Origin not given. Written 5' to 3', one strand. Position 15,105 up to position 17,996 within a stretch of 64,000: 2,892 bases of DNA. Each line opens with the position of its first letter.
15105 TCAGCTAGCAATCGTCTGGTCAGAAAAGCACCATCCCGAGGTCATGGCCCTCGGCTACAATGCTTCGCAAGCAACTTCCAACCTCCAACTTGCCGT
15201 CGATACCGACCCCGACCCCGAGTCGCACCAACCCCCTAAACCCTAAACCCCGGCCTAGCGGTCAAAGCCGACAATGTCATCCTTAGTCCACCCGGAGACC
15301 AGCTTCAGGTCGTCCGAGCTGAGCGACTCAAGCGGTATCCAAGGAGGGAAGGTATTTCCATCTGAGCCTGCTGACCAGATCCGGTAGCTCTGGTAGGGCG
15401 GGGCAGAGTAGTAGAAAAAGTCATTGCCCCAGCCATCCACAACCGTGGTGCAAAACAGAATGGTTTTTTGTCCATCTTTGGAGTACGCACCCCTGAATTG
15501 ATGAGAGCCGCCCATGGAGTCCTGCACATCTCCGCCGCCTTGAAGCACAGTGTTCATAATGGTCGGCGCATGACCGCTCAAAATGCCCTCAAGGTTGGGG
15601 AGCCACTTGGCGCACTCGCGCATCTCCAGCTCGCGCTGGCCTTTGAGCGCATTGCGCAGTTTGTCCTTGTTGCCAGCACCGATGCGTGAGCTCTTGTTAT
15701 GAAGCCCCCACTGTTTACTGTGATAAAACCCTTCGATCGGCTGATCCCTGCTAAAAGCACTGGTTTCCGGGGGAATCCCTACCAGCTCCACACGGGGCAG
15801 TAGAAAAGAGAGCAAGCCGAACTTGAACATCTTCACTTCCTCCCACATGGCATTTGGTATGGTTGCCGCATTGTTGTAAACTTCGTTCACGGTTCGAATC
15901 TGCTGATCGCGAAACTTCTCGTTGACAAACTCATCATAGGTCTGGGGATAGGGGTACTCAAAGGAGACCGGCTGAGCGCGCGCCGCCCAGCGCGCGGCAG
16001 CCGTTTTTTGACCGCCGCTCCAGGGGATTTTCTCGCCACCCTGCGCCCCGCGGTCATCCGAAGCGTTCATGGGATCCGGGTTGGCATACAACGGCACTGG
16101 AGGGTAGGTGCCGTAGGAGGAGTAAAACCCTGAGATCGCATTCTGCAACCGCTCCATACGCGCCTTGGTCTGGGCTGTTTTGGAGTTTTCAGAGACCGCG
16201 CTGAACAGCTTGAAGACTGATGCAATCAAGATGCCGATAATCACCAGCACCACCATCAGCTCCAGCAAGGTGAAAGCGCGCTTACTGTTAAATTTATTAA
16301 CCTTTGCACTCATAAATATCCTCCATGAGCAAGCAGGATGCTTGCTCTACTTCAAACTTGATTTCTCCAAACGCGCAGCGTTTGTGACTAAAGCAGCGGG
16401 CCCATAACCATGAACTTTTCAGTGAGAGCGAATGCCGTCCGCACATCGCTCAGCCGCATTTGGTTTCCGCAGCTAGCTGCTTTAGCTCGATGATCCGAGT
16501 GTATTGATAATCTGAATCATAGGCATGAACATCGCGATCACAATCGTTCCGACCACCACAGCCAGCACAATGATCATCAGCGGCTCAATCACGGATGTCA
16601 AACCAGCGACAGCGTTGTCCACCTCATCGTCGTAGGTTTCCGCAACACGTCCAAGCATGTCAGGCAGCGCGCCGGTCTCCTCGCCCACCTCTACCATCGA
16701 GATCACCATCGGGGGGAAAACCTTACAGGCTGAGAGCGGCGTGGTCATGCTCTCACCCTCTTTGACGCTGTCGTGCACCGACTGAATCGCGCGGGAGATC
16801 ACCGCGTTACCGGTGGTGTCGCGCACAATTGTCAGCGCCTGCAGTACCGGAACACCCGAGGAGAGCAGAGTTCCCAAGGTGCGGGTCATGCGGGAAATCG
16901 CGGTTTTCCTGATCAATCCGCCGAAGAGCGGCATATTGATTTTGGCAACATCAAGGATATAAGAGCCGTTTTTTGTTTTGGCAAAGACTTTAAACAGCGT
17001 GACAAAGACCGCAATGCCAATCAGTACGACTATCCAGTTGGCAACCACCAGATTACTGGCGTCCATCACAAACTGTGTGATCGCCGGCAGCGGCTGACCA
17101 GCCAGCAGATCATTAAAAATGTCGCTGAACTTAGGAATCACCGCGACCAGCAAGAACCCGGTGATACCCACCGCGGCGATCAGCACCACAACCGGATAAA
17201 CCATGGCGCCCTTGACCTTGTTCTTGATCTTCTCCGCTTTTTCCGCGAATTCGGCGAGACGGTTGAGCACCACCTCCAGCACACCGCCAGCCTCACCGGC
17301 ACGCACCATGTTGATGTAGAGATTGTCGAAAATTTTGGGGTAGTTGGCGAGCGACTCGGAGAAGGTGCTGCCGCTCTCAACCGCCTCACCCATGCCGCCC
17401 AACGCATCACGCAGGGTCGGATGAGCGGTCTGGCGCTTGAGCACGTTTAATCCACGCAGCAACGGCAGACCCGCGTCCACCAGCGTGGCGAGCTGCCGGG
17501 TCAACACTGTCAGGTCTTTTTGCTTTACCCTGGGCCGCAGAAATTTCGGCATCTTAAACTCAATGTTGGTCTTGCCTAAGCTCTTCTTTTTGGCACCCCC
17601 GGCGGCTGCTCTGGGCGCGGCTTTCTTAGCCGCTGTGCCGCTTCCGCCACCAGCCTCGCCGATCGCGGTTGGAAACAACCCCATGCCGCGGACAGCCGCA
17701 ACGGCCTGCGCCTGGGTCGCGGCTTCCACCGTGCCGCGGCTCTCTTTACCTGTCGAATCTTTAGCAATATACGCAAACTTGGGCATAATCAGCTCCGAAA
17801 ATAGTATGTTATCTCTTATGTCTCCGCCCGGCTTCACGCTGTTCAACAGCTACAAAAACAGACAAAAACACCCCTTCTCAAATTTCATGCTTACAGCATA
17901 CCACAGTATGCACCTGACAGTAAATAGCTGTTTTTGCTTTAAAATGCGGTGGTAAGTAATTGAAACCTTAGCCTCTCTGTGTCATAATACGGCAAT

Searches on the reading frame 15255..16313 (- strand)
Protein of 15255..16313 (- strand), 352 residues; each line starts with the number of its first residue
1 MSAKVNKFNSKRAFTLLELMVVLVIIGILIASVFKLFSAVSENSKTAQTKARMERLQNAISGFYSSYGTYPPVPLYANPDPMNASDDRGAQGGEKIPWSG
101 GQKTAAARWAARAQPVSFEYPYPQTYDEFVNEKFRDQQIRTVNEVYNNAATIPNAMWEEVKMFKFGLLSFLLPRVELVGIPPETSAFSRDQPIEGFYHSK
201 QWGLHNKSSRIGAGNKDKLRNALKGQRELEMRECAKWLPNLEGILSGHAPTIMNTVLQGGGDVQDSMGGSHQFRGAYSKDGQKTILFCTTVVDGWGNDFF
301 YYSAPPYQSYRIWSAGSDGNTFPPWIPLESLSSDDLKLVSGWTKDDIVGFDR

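Call 50: search_protein_families(library=ncbifam, proteins=[window:15255-16313:-], max_evalue=0.00001)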
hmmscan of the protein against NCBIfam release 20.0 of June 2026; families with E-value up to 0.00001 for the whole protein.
window:15255-16313:- (352 aa): 4 families
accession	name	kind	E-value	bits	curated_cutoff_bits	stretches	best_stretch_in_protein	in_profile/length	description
TIGR01710.1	typeII_sec_gspG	equivalog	5.7e-13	49.1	88.85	1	12-71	1-60/134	type II secretion system major pseudopilin GspG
NF041775.1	typeIV_PilA_Myxo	equivalog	1.4e-08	35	400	1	4-117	2-113/214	type IV pilin protein PilA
TIGR01708.2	typeII_sec_gspH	equivalog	4.2e-08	33.4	80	1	12-59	2-46/169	type II secretion system minor pseudopilin GspH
TIGR02532.1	IV_pilin_GFxxxE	domain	1.3e-06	28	16.3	1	11-32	1-22/24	prepilin-type N-terminal cleavage/methylation domain-containing protein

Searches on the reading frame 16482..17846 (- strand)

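Call 50: search_protein_families(library=ncbifam, proteins=[window:16482-17846:-], max_evalue=0.00001)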
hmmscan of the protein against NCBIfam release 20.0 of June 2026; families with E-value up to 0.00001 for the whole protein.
window:16482-17846:- (454 aa): 6 families
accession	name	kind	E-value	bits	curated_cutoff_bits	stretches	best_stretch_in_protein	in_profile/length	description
NF052606.1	T4PiliAsmPilCMyx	equivalog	1e-119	400.1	700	1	93-448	65-416/419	type IV pilus assembly protein PilC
NF052607.1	T4PiliAsmPilCThrm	equivalog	2.6e-119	398.9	700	1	21-451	1-405/406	type IV pilus assembly protein PilC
TIGR02120.1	GspF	equivalog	1.5e-118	396.5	424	1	24-448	1-399/401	type II secretion system inner membrane protein GspF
NF047826.1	T3SSXpsF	equivalog_domain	1.5e-78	264.4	650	1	21-451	1-405/405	type II secretion system protein XpsF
NF007861.0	PRK10573.1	equivalog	6.6e-77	259.2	401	1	105-451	53-399/401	protein transport protein HofC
NF041012.2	T4P_ComGB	equivalog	3.7e-43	148.1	240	1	115-448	6-332/332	competence type IV pilus assembly protein ComGB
